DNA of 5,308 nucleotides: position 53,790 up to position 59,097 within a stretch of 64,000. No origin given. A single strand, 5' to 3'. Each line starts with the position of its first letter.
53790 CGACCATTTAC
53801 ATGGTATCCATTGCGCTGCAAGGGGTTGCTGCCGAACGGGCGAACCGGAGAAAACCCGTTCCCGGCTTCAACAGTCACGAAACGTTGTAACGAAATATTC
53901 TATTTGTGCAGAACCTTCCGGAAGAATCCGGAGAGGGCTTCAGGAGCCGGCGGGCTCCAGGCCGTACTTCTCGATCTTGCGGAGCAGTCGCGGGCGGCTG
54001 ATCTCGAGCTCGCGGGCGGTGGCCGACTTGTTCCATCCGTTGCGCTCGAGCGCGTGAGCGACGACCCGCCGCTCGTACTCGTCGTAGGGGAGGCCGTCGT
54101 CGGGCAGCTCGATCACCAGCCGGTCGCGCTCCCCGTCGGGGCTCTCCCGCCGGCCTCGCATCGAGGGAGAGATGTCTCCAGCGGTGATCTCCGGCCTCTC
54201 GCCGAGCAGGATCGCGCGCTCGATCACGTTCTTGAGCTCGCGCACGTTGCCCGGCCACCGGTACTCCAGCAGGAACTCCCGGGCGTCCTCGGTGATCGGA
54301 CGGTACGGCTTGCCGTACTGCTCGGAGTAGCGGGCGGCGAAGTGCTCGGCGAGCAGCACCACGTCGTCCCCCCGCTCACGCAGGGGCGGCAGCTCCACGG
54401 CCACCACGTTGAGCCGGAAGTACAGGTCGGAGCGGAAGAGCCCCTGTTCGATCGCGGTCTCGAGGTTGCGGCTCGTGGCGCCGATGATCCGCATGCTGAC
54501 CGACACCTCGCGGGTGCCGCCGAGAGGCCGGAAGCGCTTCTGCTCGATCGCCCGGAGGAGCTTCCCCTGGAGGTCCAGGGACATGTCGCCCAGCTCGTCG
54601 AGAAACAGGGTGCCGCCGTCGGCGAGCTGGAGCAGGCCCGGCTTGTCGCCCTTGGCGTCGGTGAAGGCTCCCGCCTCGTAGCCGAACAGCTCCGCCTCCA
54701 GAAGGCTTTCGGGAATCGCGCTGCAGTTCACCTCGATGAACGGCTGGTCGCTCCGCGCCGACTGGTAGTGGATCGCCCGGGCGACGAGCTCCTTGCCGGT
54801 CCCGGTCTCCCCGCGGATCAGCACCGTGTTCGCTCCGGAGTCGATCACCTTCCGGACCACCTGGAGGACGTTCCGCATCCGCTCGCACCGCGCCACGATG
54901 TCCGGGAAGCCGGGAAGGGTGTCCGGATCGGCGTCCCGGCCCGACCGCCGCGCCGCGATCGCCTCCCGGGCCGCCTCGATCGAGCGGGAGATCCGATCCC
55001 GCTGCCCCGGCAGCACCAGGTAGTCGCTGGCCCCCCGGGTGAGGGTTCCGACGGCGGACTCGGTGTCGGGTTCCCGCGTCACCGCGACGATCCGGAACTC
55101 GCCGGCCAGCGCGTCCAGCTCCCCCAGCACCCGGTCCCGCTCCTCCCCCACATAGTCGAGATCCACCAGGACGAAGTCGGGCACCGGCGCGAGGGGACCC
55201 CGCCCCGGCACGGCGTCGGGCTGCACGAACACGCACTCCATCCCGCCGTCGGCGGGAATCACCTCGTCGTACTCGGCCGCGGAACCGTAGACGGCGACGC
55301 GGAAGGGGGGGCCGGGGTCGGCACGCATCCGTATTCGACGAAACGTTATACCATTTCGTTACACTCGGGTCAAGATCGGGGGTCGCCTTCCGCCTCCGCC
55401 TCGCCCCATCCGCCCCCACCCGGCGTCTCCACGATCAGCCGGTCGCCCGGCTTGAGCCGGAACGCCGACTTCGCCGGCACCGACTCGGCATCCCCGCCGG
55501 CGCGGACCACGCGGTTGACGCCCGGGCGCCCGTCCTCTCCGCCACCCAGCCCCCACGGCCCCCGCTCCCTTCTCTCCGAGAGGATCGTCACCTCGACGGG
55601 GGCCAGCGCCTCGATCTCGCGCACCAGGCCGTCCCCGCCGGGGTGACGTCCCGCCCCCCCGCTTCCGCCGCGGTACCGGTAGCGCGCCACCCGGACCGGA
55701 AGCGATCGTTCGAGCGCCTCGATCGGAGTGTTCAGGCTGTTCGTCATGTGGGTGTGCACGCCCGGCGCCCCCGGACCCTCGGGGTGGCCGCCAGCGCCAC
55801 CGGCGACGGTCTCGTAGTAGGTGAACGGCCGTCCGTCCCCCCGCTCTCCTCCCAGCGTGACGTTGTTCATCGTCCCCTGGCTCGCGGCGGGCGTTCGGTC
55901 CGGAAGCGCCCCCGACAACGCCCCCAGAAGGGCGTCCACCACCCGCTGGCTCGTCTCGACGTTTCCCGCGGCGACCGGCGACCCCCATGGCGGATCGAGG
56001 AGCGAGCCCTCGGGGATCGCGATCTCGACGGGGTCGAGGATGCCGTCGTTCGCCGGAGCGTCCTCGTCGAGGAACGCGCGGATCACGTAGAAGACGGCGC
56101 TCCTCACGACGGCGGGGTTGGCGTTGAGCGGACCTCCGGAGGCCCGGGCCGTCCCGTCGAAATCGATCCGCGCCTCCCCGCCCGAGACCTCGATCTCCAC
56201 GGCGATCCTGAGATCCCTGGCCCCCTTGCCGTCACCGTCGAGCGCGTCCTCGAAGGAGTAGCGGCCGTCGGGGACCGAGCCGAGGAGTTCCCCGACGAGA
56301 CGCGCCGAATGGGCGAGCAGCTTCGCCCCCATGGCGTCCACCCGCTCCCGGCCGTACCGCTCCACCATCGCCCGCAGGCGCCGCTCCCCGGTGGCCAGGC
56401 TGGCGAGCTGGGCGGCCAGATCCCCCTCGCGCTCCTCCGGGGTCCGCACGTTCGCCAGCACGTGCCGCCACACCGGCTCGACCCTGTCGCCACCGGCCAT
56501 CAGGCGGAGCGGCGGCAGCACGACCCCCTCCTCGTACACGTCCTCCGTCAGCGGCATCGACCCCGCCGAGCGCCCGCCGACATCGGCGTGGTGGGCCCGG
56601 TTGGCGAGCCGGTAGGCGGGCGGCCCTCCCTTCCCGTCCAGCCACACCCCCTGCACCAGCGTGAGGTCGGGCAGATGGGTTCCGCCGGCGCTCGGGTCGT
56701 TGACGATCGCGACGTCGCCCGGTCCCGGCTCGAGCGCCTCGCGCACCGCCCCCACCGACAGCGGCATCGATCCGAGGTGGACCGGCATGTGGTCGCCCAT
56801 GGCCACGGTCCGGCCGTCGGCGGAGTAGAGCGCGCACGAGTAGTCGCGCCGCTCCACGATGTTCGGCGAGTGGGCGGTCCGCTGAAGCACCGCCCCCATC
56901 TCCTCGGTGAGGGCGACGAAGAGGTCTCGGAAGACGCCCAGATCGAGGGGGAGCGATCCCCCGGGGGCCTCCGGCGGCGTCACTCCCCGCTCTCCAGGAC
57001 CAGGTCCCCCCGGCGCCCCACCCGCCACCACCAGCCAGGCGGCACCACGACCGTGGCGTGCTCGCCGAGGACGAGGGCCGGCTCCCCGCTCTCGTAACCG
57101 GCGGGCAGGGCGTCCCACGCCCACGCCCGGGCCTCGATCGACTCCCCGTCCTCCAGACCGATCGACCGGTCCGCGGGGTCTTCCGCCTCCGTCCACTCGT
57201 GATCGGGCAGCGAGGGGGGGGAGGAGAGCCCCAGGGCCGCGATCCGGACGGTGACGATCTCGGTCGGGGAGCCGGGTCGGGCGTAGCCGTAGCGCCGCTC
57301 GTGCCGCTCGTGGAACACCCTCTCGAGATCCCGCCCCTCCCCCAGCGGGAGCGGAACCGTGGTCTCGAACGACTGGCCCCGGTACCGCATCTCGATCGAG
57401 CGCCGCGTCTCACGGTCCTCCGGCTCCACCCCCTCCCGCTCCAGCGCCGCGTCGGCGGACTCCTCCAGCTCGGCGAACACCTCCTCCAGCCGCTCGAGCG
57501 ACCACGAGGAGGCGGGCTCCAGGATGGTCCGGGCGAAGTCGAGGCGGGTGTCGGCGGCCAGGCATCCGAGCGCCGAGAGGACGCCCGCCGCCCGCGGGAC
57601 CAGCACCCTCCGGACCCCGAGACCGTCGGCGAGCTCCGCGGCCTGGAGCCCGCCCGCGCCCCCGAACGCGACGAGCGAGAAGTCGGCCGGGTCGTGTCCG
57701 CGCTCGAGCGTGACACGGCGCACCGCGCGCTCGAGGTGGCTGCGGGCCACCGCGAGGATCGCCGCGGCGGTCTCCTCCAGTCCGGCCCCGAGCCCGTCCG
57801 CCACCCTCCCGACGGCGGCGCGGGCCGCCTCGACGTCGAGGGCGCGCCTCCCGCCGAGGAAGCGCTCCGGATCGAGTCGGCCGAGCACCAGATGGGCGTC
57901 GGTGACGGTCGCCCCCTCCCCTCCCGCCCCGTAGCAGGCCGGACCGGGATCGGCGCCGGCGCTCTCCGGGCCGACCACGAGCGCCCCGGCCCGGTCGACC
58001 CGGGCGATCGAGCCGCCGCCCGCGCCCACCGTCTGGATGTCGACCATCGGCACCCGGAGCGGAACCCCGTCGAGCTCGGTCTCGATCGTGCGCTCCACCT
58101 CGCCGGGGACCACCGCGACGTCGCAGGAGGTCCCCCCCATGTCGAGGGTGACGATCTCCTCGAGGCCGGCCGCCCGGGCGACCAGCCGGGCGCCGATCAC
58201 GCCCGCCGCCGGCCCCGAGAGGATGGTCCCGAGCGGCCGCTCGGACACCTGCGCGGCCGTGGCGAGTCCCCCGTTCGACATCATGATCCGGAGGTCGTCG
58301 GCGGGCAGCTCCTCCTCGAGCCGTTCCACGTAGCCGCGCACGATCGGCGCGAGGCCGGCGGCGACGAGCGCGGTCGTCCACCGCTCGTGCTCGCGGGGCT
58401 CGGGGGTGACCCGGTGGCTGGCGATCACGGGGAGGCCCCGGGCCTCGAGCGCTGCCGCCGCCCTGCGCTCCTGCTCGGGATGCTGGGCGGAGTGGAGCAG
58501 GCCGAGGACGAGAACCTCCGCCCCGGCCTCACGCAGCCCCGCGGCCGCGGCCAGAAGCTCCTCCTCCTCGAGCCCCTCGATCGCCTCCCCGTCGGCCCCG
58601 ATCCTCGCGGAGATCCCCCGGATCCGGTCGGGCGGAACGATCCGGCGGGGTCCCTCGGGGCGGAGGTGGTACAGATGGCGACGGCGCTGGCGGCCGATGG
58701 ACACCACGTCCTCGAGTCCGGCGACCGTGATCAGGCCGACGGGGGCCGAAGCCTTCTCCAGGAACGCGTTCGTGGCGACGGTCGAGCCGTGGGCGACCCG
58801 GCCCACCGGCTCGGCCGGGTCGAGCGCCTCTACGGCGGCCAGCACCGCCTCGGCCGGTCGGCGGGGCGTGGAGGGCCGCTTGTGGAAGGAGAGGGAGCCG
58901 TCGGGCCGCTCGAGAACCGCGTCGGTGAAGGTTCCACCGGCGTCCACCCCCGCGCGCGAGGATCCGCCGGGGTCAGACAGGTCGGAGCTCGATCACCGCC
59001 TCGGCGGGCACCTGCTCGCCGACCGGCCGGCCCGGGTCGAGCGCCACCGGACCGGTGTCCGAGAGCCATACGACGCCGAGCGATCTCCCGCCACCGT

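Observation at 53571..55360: Sigma-54 activator, repeated ACGAAA-type enhancer sites and a near-consensus -24/-12 promoter upstream of an RtcB-archease gene string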

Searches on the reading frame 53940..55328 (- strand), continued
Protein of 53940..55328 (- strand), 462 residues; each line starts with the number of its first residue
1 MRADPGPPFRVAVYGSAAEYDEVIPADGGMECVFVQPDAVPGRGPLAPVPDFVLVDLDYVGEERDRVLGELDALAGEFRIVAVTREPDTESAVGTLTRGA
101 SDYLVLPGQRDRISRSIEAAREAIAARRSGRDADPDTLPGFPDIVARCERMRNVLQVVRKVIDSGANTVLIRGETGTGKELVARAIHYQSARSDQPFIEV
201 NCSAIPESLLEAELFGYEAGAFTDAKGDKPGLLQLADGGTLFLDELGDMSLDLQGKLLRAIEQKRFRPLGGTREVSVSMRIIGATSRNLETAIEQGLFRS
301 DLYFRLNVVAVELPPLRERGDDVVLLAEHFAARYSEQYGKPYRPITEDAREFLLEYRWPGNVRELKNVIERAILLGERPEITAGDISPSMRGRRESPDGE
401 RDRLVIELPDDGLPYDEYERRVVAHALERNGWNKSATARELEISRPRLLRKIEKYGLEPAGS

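Call 90: find_encoding_contigs(protein=P0021, flank=6000, max_places=1)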
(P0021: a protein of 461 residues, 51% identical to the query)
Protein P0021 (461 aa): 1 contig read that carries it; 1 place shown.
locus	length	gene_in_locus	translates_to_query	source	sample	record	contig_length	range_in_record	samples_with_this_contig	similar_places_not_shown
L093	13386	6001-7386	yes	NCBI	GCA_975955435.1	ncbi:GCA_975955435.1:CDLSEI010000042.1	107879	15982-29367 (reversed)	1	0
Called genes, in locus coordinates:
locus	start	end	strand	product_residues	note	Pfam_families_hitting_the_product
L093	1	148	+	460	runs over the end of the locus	PF01225:Mur_ligase, PF08245:Mur_ligase_M, PF02875:Mur_ligase_C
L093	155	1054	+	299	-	PF01565:FAD_binding_4, PF02873:MurB_C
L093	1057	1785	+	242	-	-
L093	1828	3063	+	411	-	PF11104:PilM_2 (faint), PF02491:SHS2_FTSA, PF06723:MreB_Mbl, PF06277:EutA (weak), PF14450:FtsA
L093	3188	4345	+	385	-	PF00091:Tubulin, PF12327:FtsZ_C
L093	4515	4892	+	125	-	PF00072:Response_reg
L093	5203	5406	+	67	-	-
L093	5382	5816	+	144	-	PF00072:Response_reg (weak)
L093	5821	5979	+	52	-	-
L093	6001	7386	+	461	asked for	PF00072:Response_reg, PF00158:Sigma54_activat, PF14532:Sigma54_activ_2, PF07728:AAA_5 (weak), PF25601:AAA_lid_14, PF02954:HTH_8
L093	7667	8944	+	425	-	PF13432:TPR_16 (faint), PF14559:TPR_19 (faint), PF13428:TPR_14 (faint), PF11817:Foie-gras_1 (faint), PF17874:TPR_MalT, PF00515:TPR_1 (faint), PF13424:TPR_12 (weak), PF13424:TPR_12, +4 more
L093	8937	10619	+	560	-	PF13424:TPR_12, PF14938:SNAP (weak), PF00515:TPR_1 (weak), PF13424:TPR_12, PF17874:TPR_MalT, PF13424:TPR_12, PF01966:HD, PF13487:HD_5, +13 more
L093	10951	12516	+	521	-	PF19864:Radical_SAM_N2, PF04055:Radical_SAM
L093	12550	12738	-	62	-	PF00830:Ribosomal_L28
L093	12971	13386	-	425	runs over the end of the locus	PF00672:HAMP (weak)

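Call 91: find_encoding_contigs(protein=P0031, flank=6000, max_places=1)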
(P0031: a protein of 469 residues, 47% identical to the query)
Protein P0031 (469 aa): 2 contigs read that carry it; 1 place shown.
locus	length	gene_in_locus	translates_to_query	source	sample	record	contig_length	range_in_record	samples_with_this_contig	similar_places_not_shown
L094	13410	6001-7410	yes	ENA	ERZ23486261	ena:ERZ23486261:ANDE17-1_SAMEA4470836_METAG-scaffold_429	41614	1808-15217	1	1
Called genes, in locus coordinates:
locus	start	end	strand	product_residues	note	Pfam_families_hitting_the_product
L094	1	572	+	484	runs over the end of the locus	PF00749:tRNA-synt_1c, PF19269:Anticodon_2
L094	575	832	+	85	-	PF01206:TusA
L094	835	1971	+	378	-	PF00989:PAS (weak), PF08448:PAS_4, PF13188:PAS_8 (weak), PF13426:PAS_9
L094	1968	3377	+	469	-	PF00989:PAS, PF13188:PAS_8 (weak), PF13426:PAS_9, PF00512:HisKA, PF02518:HATPase_c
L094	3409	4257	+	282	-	PF00072:Response_reg, PF00990:GGDEF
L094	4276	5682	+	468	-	PF00072:Response_reg, PF00158:Sigma54_activat, PF01078:Mg_chelatase (faint), PF14532:Sigma54_activ_2, PF00004:AAA (weak), PF07728:AAA_5 (weak), PF25601:AAA_lid_14, PF02954:HTH_8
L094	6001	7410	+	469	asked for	PF00072:Response_reg, PF00158:Sigma54_activat, PF14532:Sigma54_activ_2, PF00004:AAA (faint), PF07728:AAA_5, PF25601:AAA_lid_14, PF02954:HTH_8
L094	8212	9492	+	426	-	-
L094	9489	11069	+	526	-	PF05157:MshEN, PF00437:T2SSE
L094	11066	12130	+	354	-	PF00437:T2SSE, PF13401:AAA_22 (weak)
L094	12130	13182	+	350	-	PF00482:T2SSF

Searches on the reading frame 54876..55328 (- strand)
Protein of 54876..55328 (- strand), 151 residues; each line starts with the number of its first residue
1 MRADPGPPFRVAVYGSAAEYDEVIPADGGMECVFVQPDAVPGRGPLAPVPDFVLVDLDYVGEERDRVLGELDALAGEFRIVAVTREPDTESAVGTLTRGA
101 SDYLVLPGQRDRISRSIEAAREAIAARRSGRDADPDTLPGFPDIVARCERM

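Call 22: find_related_loci(query=A2, collection=metagenome_contigs, flank=7000)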
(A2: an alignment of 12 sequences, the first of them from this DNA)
Query A2 (151 aa) in metagenome_contigs; peptide patterns used: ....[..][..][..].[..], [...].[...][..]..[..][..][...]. (x = any residue, [..] = any of these).
243 stretches matched a pattern; 3 encode a relative of the query (tblastn E <= 1e-3); 3 distinct loci.
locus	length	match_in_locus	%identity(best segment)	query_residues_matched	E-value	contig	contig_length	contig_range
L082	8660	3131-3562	47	6-151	1e-30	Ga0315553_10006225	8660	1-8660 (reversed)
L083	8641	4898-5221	45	8-118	4e-26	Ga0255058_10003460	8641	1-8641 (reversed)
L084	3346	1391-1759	38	7-130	8e-16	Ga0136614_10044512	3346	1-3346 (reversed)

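Call 49: search_protein_families(library=pfam, proteins=[window:54876-55328:-], max_evalue=10)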
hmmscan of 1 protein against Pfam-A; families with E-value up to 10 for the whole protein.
seq(151 aa): 1 family
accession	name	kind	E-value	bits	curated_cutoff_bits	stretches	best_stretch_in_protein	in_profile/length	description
PF00072.30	Response_reg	-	0.0096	16.5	30.2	1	50-117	43-110/111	Response regulator receiver domain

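Call 55: predict_structure(alignment_id=A2)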
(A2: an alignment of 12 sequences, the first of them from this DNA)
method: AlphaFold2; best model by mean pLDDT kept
length: 151 residues; sequences in the alignment: 12
mean_pLDDT: 82.0   pTM: 0.76
mean pLDDT of the five models: 82.0, 81.5, 80.9, 80.7, 78.6
residues with pLDDT >= 90: 74; 70-90: 48; 50-70: 13; < 50: 16
segments of 3 or more residues with pLDDT < 50: 133-137, 141-144, 146-151
pLDDT, mean of each block of 10 residues (from residue 1): 67 92 82 92 84 95 92 83 93 91 94 92 81 49 46 43
secondary structure, 60 per line:
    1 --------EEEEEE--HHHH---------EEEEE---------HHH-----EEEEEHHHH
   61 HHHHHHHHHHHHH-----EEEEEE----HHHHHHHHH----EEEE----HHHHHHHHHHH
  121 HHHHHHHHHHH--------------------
elements in order: E9-14 H17-20 E30-34 E52-56 H57-73 E79-84 H89-97 E102-105 H110-131

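Call 58: fold_search(model_id=the predicted structure, library=pdb)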
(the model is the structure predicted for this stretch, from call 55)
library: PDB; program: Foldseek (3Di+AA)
matches with E <= 10: 1492; with E <= 0.001: 122
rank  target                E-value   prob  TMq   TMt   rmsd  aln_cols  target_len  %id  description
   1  5m7p_B                3.9e-06  1.00  0.56  0.22   4.0       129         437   26  Crystal structure of NtrX from Brucella abortus in complex with ADP processed with the CrystalDirect automated mountin (released 2017-01-25)
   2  4l4u                  1.5e-05  1.00  0.58  0.26   5.6       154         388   18  Crystal structure of construct containing A. aeolicus NtrC1 receiver, central and DNA binding domains (released 2013-08-28)
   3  7m0s_B                1.6e-05  1.00  0.56  0.67   4.7       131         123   22  N-terminal domain of PmrA from Acinetobacter baumannii (released 2021-11-03)
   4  3cfy                  2.6e-05  1.00  0.60  0.68   3.7       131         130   19  Crystal structure of signal receiver domain of putative Luxo repressor protein from Vibrio parahaemolyticus (released 2008-03-18)
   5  2qxy_A                3.9e-05  1.00  0.57  0.70   3.5       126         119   17  Crystal structure of a response regulator from Thermotoga maritima (released 2007-08-28)
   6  4kfc_B                5.0e-05  1.00  0.61  0.43   3.2       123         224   16  Crystal structure of a hyperactive mutant of response regulator KdpE complexed to its promoter DNA (released 2014-02-19)
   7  7e90_B                5.7e-05  1.00  0.52  0.65   5.1       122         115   20  Crystal structure of the receiver domain (D51E) of the response regulator VbrR from Vibrio parahaemolyticus (released 2021-04-28)
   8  5xt2_A                6.1e-05  1.00  0.56  0.44   4.5       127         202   25  Crystal structures of full-length FixJ from B. japonicum crystallized in space group P212121 (released 2018-05-23)
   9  9of3_A                6.1e-05  1.00  0.49  0.60   5.4       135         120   21  Structure of the Acinetobacter baumannii Response Regulator PmrA Receiver Domain D10N mutation (released 2025-11-26)
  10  8fk2_A                8.5e-05  1.00  0.54  0.65   4.3       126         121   21  The N-terminal VicR from Streptococcus mutans (released 2023-10-25)
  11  1zes_A                8.5e-05  1.00  0.53  0.64   4.2       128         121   20  BeF3- activated PhoB receiver domain (released 2005-09-20)
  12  2pkx_B                9.1e-05  1.00  0.58  0.71   3.6       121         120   20  E.coli response regulator PhoP receiver domain (released 2007-05-22)
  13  7w9h_A                9.1e-05  1.00  0.58  0.71   3.0       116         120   22  Crystal structure of the receiver domain of the transcription regulator FleR from Pseudomonas aeruginosa (released 2022-12-14)
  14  9of6_A                9.1e-05  1.00  0.49  0.58   5.6       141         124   20  Structure of the Acinetobacter baumannii Response Regulator PmrA Receiver Domain I13M Mutation in Active Dimer State (released 2025-11-26)
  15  3crn_A                9.7e-05  1.00  0.54  0.62   4.3       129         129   20  Crystal structure of response regulator receiver domain protein (CheY-like) from Methanospirillum hungatei JF-1 (released 2008-04-22)
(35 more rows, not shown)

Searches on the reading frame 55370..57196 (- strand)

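Call 3: search_protein_families(library=pfam, proteins=[window:55370-57196:-], max_evalue=0.01)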
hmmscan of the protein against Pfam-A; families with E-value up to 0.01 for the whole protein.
window:55370-57196:- (608 aa): 1 family
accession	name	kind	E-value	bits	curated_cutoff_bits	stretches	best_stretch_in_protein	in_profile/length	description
PF02538.19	Hydantoinase_B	-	6.7e-183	609.3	26.8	1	83-599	2-518/519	Hydantoinase B/oxoprolinase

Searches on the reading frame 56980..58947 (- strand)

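Call 3: search_protein_families(library=pfam, proteins=[window:56980-58947:-], max_evalue=0.01)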
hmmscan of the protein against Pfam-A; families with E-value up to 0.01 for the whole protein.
window:56980-58947:- (655 aa): 3 families
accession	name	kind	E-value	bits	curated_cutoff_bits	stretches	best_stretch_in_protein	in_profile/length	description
PF01968.24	Hydantoinase_A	-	1.5e-94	317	22.9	1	189-469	1-289/291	Hydantoinase/oxoprolinase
PF05378.19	Hydant_A_N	-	7.6e-37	127.2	25.2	1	2-169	5-174/176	Hydantoinase/oxoprolinase N-terminal region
PF19278.4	Hydant_A_C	-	7.7e-08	32.4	21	1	485-639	12-178/193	Hydantoinase/oxoprolinase C-terminal domain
